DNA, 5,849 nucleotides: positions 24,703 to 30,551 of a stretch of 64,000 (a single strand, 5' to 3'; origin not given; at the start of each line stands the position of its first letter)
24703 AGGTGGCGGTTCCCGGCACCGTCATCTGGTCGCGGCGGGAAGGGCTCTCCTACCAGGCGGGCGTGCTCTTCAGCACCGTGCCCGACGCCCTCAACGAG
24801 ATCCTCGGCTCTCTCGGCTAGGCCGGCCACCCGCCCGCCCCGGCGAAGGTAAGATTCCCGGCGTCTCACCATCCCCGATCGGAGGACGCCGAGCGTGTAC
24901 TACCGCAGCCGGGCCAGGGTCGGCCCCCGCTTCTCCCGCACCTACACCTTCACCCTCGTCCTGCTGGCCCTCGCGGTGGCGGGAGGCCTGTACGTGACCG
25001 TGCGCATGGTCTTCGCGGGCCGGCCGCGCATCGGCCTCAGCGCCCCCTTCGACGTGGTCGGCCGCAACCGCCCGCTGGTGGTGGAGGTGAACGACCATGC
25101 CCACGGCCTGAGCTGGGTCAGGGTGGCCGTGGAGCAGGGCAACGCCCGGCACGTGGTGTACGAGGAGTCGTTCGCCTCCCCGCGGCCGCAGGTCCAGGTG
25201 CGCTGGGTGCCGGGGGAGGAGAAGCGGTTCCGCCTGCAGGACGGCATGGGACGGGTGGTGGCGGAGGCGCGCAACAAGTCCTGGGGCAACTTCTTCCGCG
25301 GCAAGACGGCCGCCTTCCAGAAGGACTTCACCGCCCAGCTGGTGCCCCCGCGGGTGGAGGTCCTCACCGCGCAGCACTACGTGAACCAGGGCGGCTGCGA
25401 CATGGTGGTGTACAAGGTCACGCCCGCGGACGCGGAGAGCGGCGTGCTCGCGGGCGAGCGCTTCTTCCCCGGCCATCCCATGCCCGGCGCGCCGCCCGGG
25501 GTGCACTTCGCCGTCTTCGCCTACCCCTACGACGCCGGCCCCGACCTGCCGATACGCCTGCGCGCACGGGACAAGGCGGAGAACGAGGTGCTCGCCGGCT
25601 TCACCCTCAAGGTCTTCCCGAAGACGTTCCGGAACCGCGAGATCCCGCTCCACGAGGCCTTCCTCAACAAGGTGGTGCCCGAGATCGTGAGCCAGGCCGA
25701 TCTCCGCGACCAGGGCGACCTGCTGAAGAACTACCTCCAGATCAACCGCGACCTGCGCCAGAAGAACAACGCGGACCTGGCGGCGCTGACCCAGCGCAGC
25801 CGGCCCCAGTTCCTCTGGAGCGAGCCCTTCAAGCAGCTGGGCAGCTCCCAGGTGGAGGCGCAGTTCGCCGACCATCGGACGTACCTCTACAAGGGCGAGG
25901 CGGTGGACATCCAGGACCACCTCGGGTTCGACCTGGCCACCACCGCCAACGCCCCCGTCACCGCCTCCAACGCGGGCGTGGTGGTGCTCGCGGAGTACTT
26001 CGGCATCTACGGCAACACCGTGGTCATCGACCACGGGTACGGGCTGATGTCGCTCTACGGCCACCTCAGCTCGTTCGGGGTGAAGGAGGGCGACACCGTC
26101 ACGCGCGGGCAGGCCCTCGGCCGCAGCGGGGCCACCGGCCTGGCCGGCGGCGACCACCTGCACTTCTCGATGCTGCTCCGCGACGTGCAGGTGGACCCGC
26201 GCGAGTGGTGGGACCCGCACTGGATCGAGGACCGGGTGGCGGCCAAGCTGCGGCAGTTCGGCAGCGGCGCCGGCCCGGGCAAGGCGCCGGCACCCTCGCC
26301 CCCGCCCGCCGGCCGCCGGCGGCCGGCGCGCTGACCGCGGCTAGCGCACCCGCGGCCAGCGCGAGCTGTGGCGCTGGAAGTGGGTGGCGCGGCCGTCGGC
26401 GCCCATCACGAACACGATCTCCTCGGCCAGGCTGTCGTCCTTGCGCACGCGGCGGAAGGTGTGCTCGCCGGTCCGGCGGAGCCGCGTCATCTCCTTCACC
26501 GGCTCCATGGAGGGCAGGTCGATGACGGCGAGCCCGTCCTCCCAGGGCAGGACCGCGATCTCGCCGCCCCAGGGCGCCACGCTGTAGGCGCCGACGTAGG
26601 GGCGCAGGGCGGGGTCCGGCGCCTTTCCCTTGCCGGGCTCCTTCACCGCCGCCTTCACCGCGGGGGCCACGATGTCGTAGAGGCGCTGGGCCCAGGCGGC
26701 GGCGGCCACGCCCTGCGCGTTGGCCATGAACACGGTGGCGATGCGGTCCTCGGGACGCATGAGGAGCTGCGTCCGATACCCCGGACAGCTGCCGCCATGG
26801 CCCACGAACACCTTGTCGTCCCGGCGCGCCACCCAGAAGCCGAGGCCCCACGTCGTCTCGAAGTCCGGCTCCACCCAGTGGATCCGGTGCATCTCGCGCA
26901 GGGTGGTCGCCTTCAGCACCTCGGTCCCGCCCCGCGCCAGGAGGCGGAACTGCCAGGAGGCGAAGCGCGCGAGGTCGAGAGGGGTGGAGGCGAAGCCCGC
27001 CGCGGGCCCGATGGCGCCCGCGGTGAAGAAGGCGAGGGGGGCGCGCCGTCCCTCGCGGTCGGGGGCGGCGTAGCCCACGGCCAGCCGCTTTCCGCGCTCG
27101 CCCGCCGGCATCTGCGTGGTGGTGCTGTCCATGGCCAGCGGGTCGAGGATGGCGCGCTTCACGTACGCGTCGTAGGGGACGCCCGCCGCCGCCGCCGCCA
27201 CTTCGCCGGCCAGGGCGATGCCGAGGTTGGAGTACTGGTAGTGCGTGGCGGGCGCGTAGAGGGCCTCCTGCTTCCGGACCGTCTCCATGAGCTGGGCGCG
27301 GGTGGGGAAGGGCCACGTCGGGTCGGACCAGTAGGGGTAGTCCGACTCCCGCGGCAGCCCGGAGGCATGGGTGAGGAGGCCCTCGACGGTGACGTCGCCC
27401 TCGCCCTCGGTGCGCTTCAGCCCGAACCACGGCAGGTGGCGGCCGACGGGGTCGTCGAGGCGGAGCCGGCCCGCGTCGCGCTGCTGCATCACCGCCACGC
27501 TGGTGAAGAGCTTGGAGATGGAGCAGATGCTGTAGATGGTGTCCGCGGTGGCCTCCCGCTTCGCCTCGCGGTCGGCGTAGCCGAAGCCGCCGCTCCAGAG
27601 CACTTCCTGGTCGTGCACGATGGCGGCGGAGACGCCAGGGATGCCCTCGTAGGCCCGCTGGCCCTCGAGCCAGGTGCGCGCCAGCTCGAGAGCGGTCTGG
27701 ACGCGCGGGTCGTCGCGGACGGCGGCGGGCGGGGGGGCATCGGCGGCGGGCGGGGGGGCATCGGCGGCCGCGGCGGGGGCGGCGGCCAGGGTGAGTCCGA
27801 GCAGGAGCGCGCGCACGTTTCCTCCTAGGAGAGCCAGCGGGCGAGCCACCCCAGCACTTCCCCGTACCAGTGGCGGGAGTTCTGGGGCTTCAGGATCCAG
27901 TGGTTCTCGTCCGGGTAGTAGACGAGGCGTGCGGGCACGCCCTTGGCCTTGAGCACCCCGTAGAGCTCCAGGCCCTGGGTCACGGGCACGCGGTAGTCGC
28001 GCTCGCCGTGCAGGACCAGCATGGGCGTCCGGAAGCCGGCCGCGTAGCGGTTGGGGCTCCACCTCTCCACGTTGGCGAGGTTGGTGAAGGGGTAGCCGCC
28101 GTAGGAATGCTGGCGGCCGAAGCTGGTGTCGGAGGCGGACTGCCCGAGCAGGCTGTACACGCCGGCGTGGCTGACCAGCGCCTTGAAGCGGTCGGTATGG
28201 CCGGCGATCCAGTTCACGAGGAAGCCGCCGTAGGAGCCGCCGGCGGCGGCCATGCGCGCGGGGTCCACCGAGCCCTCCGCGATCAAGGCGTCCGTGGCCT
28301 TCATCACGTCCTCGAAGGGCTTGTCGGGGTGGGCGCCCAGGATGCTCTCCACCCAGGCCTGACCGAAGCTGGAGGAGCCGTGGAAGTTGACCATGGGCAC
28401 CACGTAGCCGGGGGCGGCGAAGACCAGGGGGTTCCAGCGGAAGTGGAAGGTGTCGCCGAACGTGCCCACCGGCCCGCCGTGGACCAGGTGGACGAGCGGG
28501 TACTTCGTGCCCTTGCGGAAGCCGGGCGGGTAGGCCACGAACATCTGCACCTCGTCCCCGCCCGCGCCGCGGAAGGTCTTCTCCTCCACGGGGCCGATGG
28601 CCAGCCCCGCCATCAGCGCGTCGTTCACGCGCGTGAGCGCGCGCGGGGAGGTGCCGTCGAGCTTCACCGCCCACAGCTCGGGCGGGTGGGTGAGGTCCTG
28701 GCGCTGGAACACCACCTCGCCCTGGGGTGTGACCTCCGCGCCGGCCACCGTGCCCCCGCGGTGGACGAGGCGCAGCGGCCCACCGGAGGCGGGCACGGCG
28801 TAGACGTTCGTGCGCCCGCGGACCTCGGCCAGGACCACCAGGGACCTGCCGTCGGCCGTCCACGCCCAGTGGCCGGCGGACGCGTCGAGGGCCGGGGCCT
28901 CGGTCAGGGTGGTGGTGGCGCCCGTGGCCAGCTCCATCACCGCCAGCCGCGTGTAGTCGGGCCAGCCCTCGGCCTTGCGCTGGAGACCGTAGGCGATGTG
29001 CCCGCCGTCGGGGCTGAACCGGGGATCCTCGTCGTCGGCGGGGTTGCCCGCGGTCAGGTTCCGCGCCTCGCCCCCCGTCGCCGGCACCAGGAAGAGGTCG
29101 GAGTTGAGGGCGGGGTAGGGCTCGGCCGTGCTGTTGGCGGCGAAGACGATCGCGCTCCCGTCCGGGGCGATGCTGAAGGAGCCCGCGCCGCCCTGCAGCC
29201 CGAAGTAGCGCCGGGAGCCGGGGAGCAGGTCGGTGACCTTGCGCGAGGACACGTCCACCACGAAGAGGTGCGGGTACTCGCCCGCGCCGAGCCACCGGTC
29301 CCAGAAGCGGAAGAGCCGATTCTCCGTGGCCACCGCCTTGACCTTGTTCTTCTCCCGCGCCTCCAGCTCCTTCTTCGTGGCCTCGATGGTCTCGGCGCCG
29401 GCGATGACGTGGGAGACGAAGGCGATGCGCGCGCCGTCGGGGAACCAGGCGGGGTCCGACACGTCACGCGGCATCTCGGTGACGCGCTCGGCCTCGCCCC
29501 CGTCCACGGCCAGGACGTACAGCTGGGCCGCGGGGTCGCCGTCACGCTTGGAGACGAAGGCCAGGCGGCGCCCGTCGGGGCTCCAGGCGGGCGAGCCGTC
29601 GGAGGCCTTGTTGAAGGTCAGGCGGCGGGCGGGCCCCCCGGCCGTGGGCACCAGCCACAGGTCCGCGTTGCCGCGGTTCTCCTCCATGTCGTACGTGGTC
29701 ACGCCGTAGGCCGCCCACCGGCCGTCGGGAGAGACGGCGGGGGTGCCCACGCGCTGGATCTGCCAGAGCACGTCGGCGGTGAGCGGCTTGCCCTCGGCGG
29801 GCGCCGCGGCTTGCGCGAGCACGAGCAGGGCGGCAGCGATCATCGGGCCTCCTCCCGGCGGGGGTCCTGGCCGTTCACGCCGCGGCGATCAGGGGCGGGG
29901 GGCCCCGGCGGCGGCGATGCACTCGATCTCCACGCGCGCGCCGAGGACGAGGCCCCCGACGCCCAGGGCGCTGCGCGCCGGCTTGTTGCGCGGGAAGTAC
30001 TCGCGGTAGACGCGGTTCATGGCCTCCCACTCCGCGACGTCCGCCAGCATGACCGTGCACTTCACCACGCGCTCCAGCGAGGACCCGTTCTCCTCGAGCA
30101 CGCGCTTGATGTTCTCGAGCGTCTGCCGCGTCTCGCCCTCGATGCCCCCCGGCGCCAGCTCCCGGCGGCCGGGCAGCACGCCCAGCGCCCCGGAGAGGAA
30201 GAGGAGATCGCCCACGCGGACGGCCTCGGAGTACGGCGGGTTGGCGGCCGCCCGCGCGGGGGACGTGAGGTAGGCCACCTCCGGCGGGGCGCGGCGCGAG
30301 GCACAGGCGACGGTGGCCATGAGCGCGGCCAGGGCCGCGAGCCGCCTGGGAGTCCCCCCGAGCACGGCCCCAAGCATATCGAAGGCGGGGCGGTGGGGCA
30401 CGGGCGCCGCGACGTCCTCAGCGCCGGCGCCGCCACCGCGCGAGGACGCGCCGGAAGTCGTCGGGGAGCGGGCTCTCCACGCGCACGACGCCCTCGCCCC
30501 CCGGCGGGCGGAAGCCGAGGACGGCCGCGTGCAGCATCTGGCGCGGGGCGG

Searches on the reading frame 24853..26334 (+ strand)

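Call 36: search_protein_families(library=pfam, proteins=[window:24853-26334:+], max_evalue=0.001)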
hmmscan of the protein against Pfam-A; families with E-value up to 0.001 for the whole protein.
window:24853-26334:+ (493 aa): 1 family
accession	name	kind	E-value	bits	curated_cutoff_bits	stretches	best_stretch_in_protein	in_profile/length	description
PF01551.29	Peptidase_M23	-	6.1e-29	100.5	28.7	1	355-449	2-96/96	Peptidase family M23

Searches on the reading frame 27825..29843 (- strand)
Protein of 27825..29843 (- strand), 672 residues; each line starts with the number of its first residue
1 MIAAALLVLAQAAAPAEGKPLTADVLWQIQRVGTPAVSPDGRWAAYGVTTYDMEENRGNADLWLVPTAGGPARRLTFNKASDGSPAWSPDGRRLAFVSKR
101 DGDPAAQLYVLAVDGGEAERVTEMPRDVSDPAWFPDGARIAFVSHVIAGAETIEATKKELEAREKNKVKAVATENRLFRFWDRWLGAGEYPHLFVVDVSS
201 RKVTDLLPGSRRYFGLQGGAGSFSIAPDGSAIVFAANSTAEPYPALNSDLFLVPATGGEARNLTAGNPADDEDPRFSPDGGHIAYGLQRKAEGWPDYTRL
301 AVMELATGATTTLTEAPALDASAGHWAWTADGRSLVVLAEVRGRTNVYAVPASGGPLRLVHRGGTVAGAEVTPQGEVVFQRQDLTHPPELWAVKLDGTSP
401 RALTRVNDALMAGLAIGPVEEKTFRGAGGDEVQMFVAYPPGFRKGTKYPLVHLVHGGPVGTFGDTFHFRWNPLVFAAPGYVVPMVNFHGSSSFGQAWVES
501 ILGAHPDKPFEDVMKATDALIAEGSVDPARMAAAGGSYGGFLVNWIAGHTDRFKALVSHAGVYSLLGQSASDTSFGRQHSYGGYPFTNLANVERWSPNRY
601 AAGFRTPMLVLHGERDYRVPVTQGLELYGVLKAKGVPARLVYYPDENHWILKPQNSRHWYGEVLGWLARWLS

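Call 36: search_protein_families(library=pfam, proteins=[window:27825-29843:-], max_evalue=0.001)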
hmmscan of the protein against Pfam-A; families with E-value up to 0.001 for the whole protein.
window:27825-29843:- (672 aa): 5 families
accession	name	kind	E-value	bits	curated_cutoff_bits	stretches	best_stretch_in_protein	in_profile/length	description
PF00326.27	Peptidase_S9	-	3.9e-54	183.8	22.6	1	467-671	2-210/213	Prolyl oligopeptidase family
PF07676.18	PD40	-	2e-31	107.7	20.9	1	73-110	2-38/38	WD40-like Beta Propeller Repeat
PF00930.27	DPPIV_N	-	9.4e-06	25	22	0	58-123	21-80/354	Dipeptidyl peptidase IV (DPP IV) N-terminal region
PF20434.5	BD-FAE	-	2.4e-05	24.4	26.8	1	552-629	132-213/215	BD-FAE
PF01738.24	DLH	-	0.00028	21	21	1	511-655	79-193/217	Dienelactone hydrolase family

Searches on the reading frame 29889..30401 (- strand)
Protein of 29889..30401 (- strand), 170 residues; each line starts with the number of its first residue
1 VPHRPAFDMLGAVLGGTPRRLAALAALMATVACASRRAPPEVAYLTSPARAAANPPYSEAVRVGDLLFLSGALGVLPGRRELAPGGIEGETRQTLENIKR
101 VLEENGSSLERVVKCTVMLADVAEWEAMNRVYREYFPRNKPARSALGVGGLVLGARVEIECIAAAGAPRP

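Call 9: search_protein_families(library=pfam, proteins=[window:29889-30401:-], max_evalue=0.01)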
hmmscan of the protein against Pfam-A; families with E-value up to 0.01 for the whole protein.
window:29889-30401:- (170 aa): 1 family
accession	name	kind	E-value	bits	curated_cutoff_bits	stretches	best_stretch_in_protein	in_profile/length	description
PF01042.26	Ribonuc_L-PSP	-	2.4e-32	111.9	27.3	1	51-164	5-120/121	Endoribonuclease L-PSP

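Call 16: search_protein_families(library=ncbifam, proteins=[window:29889-30401:-], max_evalue=0.001)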
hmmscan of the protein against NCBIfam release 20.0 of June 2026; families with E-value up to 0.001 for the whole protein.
window:29889-30401:- (170 aa): 3 families
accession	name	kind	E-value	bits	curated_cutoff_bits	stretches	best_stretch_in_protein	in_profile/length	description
TIGR00004.1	TIGR00004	subfamily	3.7e-33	114.4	106.25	1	52-164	11-124/125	Rid family detoxifying hydrolase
TIGR03610.1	RutC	equivalog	2.2e-17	63.3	169.1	1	55-164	16-125/127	pyrimidine utilization protein C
NF008490.0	PRK11401.1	equivalog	6.5e-15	55.2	222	1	52-165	12-127/129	enamine/imine deaminase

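Call 73: find_homologous_proteins(query=window:29889-30377:-, max_evalue=1e-10)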
Query window:29889-30377:- (162 aa): 5348 proteins with E <= 1e-10 among 8000 candidates; the best 120 are listed.
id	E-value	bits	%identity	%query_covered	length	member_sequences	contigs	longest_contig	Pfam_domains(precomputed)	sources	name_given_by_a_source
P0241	2.3e-85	302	100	88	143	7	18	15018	PF01042.27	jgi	jgi:reactive intermediate/imine deaminase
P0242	5.7e-54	200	73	77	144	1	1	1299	PF01042.27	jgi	jgi:2-iminobutanoate/2-iminopropanoate deaminase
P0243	2.2e-52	195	67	89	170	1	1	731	PF01042.27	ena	-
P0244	3.2e-52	195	67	88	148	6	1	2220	PF01042.27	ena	-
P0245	3.3e-52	195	62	93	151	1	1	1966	PF01042.27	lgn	-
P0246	1.5e-51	192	67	85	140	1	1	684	PF01042.27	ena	-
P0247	2.3e-51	192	71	76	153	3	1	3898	PF01042.27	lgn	-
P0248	2.5e-51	192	67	88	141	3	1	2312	PF01042.27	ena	-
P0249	3.9e-51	191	77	74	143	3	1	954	PF01042.27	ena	-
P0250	6.8e-51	190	66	88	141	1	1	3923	PF01042.27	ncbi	-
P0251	8.4e-51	190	72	76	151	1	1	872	PF01042.27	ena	-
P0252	1.2e-50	190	67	80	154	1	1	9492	PF01042.27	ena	-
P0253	1.9e-50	189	66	86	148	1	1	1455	PF01042.27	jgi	jgi:2-iminobutanoate/2-iminopropanoate deaminase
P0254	2.8e-50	188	69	75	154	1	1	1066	PF01042.27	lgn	-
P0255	3.2e-50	188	74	72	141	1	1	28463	PF01042.27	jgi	jgi:2-iminobutanoate/2-iminopropanoate deaminase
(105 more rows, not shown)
